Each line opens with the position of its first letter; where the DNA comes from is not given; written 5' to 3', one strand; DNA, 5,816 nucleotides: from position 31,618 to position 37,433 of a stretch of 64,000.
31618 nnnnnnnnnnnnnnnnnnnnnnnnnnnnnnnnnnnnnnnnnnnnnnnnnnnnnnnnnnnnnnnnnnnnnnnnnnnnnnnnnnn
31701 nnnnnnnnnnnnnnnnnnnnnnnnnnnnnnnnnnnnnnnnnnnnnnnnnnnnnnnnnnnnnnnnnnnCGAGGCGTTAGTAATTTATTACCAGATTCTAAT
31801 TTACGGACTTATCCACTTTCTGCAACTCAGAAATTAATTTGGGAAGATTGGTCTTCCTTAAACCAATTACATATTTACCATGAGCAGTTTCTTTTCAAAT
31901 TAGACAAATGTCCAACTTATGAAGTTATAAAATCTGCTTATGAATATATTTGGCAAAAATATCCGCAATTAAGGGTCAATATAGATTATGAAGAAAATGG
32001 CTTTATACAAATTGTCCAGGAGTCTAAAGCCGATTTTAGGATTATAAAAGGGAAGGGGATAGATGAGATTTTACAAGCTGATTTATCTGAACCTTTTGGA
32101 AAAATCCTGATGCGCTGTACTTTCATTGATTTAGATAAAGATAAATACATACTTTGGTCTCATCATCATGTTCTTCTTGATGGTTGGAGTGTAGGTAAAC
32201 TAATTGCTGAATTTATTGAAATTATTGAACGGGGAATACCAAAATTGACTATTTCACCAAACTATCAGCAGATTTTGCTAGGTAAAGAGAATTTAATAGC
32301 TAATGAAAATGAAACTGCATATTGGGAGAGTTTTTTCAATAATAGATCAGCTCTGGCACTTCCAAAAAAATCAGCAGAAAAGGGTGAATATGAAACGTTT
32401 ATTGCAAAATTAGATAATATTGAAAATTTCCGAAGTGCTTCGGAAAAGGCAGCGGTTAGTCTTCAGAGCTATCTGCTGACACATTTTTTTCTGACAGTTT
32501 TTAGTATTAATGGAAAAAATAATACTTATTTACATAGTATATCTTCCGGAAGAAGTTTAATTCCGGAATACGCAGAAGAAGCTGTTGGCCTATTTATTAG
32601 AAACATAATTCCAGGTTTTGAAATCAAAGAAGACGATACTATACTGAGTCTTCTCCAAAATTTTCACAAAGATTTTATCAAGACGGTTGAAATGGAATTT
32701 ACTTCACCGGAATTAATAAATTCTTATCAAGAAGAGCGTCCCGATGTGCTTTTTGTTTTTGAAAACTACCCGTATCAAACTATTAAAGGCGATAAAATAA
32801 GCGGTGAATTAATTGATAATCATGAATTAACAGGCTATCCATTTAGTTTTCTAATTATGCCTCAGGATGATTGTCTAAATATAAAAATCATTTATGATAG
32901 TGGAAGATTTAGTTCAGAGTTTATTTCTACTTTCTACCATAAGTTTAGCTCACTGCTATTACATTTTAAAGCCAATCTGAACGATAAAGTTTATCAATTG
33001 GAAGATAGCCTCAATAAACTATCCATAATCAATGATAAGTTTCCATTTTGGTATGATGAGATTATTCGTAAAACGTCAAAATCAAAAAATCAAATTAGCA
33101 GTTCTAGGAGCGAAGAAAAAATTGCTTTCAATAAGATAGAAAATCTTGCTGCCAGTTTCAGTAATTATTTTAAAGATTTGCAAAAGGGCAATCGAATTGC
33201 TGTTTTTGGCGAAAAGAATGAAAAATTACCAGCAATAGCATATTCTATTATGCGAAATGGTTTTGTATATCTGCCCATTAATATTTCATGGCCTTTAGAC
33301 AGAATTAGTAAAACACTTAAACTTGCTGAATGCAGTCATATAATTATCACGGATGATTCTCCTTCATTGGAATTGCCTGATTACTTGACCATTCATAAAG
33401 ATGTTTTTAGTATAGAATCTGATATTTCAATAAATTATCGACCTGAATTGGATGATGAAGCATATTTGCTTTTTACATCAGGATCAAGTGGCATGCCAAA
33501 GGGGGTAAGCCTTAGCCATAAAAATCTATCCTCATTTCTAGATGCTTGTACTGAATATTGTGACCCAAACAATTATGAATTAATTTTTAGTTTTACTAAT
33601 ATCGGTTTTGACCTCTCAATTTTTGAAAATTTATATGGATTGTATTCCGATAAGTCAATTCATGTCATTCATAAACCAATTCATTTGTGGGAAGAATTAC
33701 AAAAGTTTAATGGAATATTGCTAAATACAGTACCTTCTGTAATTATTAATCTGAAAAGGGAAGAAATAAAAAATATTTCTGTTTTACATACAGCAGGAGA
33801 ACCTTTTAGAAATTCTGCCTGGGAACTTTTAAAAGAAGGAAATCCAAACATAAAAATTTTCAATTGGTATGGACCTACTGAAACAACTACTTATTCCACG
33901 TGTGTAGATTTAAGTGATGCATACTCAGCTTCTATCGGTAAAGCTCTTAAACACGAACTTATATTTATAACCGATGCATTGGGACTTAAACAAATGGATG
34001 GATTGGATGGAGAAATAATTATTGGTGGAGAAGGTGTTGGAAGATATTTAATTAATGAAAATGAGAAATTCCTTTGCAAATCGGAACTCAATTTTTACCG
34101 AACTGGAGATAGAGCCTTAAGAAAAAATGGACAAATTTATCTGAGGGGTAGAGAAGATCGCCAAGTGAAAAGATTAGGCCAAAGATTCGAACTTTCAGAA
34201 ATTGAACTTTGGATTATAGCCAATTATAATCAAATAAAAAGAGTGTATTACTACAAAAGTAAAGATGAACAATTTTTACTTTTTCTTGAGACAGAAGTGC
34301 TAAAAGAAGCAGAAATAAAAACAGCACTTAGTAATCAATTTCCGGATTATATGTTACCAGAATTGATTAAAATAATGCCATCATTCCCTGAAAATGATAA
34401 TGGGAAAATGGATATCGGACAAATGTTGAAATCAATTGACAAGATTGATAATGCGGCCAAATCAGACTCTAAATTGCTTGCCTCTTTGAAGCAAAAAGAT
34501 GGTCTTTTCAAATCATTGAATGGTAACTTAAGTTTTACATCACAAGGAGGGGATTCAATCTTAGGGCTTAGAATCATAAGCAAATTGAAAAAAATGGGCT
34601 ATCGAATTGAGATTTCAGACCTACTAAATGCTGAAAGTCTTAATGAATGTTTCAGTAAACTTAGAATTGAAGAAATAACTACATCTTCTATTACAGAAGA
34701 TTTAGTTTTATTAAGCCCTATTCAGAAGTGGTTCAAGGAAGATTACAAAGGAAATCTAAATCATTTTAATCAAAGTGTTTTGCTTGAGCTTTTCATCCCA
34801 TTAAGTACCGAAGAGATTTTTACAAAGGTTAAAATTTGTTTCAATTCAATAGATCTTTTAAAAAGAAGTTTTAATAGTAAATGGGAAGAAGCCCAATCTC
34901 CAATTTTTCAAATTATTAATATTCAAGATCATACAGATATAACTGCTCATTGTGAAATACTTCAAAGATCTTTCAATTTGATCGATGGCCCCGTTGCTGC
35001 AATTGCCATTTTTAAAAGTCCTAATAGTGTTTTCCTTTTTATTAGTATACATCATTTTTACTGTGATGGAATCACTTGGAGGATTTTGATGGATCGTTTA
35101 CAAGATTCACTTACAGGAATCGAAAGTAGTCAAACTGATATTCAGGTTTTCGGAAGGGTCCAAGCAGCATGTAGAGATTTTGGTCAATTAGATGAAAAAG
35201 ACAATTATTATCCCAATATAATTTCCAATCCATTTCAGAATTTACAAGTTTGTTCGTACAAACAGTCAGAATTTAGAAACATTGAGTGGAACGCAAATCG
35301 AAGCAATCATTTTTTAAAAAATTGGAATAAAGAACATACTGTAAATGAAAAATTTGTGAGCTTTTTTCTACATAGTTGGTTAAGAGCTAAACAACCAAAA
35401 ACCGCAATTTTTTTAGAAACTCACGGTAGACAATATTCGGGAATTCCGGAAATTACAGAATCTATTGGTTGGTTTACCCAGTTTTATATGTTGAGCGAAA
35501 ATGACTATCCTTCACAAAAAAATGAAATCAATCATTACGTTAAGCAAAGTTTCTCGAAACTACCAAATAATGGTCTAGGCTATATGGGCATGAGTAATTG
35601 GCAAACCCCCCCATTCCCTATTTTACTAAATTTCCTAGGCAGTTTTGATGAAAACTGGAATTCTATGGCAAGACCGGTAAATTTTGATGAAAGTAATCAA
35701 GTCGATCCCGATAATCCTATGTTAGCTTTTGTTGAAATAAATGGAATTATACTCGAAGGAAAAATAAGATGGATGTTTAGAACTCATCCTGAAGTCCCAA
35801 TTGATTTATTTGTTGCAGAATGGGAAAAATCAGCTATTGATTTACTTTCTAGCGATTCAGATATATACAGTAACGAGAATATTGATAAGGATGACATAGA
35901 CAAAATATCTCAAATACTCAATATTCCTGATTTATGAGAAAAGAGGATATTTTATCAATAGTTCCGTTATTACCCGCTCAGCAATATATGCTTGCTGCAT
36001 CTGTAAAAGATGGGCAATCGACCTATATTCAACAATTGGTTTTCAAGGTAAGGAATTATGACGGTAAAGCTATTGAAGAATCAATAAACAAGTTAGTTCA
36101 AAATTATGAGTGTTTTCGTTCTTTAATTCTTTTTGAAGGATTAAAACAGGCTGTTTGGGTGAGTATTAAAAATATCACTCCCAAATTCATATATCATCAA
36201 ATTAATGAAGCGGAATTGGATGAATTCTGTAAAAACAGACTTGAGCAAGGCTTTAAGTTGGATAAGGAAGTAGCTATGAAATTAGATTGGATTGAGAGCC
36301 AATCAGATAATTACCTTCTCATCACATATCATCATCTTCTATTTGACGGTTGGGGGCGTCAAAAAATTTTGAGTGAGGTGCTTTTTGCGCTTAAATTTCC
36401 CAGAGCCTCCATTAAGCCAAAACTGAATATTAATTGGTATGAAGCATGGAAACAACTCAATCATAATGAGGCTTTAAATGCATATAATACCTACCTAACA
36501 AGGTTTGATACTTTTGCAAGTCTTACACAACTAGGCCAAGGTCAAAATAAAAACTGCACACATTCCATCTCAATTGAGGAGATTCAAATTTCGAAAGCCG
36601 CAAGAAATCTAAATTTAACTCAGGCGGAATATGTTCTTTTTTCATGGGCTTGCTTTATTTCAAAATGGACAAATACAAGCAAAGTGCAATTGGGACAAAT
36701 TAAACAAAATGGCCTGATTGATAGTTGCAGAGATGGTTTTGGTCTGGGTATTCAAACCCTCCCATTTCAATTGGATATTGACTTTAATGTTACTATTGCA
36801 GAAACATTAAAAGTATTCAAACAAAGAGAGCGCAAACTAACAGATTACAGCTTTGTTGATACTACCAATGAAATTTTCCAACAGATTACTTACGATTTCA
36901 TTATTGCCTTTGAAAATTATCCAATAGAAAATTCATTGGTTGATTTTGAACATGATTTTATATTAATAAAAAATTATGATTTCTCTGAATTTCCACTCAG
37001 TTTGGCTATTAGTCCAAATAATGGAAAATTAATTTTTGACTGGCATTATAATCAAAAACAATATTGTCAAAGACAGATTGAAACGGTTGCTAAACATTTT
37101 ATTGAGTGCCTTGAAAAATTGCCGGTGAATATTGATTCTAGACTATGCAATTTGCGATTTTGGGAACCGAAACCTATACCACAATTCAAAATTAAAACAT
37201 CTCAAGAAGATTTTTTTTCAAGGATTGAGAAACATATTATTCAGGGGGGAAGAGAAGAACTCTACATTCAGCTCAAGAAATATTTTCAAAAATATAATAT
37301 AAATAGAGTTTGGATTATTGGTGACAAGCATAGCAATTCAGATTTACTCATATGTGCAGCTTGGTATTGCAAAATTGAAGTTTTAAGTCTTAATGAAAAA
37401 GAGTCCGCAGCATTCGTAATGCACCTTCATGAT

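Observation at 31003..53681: Domain logic predicts a non-colinear assembly order, gene 3 -> gene 4 -> gene 1 -> gene 2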

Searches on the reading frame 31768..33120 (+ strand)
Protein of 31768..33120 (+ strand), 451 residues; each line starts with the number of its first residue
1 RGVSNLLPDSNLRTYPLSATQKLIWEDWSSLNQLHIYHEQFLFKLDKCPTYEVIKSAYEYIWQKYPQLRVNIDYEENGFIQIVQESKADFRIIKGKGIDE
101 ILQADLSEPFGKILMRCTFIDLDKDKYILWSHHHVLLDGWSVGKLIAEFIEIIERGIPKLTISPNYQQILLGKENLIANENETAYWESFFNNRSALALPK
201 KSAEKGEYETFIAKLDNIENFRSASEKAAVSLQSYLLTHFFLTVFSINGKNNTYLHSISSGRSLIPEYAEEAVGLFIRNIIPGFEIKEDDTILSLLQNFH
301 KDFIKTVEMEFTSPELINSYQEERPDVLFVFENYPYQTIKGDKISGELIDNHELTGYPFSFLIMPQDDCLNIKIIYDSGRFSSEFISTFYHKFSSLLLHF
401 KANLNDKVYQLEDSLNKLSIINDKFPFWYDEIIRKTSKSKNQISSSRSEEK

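Call 10: search_protein_families(library=pfam, proteins=[window:31768-33120:+], max_evalue=1)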
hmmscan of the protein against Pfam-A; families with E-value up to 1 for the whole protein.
window:31768-33120:+ (451 aa): 1 family
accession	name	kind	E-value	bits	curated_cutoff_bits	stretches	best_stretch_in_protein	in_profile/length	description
PF00668.25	Condensation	-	4.8e-40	138.1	30.6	1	13-411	3-444/456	Condensation domain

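Call 29: search_solved_structures(query=window:31783-33120:+, max_evalue=0.01)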
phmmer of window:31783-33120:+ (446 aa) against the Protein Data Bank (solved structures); distinct sequences matched with E-value up to 0.01: 22.
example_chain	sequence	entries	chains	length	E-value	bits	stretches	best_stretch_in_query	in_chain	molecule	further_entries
8hlk_A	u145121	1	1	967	2.3e-20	75.9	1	10-403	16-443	Microcystin synthetase B (Fragment)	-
8f7f_A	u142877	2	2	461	2.3e-13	52.8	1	93-384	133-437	Surfactin synthetase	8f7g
2vsq_A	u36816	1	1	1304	4.4e-12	48.6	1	108-385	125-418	SURFACTIN SYNTHETASE SUBUNIT 3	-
9bfd_B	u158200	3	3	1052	1.1e-11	47.3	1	108-381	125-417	Tyrocidine synthase 2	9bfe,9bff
8f7h_A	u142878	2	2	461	1.2e-11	47.2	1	108-384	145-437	Surfactin synthetase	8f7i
9rde_A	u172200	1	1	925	2.1e-11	46.4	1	45-384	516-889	Bacitracin synthase 3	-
8jbr_A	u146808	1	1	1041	1.2e-08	37.2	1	2-276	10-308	McyA protein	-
6mfx_A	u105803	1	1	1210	6.1e-08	35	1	47-406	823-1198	Linear gramicidin synthase subunit A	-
6mfw_A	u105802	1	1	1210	9.4e-08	34.4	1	47-406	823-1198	Linear gramicidin synthase subunit A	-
6mfy_A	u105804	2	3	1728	2.4e-07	33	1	47-407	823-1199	Linear gramicidin synthase subunit A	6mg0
6mfz_A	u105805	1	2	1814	2.5e-07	33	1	47-407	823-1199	Linear gramicidin synthase subunit A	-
9meh_A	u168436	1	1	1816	2.5e-07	33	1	47-407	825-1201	Linear gramicidin synthase subunit A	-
9be3_A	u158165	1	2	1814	2.5e-07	33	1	47-407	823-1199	Linear gramicidin synthase subunit A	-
9be4_A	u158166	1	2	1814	2.5e-07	33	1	47-407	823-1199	Linear gramicidin synthase subunit A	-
9lcq_A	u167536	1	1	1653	3.5e-06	29.2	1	119-395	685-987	PvdL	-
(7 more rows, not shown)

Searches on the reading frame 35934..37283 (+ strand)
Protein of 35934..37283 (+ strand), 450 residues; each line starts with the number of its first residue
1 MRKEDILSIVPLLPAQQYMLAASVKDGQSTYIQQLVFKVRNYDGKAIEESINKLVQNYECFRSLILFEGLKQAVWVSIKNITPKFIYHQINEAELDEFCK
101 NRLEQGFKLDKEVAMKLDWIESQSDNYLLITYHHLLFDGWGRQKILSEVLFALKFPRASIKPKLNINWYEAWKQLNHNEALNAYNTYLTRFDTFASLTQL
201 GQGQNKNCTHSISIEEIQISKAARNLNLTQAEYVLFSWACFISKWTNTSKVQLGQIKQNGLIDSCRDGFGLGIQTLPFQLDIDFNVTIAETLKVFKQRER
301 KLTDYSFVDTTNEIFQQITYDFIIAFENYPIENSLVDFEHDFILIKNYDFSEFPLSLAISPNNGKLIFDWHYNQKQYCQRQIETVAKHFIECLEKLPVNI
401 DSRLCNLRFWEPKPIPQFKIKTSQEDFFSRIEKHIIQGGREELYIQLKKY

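Call 10: search_protein_families(library=pfam, proteins=[window:35934-37283:+], max_evalue=1)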
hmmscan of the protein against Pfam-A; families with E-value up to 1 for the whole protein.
window:35934-37283:+ (450 aa): 3 families
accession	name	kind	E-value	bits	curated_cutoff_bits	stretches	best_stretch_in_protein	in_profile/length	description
PF00668.25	Condensation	-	4.2e-29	102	30.6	1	9-402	4-439/456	Condensation domain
PF12080.14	GldM_4th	-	0.2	12.7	24.6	0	15-50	71-106/114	GldM C-terminal domain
PF13102.12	Phage_int_SAM_5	-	0.3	11.9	22.3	1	290-329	20-57/98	Phage integrase SAM-like domain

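Call 24: search_solved_structures(query=window:35934-37268:+, max_evalue=0.01)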
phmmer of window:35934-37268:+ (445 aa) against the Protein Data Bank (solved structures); distinct sequences matched with E-value up to 0.01: 8.
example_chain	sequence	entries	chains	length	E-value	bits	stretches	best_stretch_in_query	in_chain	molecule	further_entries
9rde_A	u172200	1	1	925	4.2e-23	85.1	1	5-337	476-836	Bacitracin synthase 3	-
8f7f_A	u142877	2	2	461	7.6e-23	84.3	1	9-403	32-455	Surfactin synthetase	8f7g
8f7h_A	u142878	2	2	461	1.9e-22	83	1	9-403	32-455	Surfactin synthetase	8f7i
2vsq_A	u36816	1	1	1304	1.2e-21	80.3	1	3-406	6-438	SURFACTIN SYNTHETASE SUBUNIT 3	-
9bfd_B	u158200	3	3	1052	2.4e-20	76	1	3-410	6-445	Tyrocidine synthase 2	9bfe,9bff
8hlk_A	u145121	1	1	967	1.5e-18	70.2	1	5-402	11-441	Microcystin synthetase B (Fragment)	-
6p1j_A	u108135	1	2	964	0.0016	20.6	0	41-153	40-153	Txo2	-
5u89_A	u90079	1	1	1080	0.0016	20.6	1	37-150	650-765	Amino acid adenylation domain protein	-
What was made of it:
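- On DCL condensation domain, applied to N2-C1: Its top PDB matches are all C domains that follow an E domain (call 24).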
